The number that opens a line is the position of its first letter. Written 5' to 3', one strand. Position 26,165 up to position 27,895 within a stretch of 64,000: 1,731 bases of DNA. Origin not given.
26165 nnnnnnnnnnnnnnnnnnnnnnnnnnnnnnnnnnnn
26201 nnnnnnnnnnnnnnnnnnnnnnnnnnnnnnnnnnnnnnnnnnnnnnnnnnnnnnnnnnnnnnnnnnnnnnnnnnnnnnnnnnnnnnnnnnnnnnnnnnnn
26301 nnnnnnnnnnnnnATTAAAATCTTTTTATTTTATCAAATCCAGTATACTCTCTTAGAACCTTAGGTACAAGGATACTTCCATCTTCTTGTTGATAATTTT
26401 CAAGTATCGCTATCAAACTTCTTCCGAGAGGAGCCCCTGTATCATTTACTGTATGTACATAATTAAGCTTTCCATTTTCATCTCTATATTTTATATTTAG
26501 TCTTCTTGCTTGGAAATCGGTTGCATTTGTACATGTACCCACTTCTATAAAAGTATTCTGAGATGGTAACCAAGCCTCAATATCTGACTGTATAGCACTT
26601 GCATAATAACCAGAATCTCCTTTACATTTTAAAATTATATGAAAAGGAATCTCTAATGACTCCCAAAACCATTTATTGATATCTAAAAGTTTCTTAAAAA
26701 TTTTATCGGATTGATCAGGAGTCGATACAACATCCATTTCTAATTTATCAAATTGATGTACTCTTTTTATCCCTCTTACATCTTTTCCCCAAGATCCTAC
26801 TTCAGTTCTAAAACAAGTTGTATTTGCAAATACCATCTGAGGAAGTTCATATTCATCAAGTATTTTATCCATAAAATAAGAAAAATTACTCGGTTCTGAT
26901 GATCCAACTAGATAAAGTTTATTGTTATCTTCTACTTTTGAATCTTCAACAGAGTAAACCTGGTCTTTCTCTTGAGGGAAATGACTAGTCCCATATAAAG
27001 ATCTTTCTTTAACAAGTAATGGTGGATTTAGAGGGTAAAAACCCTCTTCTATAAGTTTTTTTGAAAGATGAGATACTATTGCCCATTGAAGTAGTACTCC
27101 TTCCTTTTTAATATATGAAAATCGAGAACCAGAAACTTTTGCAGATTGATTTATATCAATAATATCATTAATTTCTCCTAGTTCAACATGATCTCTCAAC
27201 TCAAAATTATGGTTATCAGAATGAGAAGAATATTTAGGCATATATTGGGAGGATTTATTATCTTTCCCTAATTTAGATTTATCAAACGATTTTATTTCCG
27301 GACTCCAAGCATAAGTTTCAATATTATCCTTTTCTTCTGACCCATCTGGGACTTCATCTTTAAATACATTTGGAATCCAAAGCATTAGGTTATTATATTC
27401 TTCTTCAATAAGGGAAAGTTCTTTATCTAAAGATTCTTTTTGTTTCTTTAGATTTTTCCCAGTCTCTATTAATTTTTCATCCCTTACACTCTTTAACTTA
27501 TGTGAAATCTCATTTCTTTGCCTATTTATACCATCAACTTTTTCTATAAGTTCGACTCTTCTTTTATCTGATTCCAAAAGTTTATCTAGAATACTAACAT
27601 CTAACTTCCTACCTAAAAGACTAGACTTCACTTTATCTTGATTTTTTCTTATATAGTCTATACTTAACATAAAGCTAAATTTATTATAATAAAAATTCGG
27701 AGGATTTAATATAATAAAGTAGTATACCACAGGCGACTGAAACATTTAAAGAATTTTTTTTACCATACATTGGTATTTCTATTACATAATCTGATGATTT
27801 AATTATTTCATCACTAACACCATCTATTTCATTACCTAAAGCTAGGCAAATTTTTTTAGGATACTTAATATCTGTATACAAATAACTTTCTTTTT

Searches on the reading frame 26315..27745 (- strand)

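Call 66: search_protein_families(library=pfam, proteins=[window:26315-27745:-], max_evalue=0.00001)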
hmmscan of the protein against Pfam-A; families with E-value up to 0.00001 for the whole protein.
window:26315-27745:- (476 aa): 2 families
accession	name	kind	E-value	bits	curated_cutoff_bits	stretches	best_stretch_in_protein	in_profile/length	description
PF00587.30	tRNA-synt_2b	-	2.4e-32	112.9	29.3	1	270-451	2-179/179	tRNA synthetase class II core domain (G, H, P, S and T)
PF02403.27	Seryl_tRNA_N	-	4.4e-20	72.4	28.2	1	26-127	1-107/108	Seryl-tRNA synthetase N-terminal domain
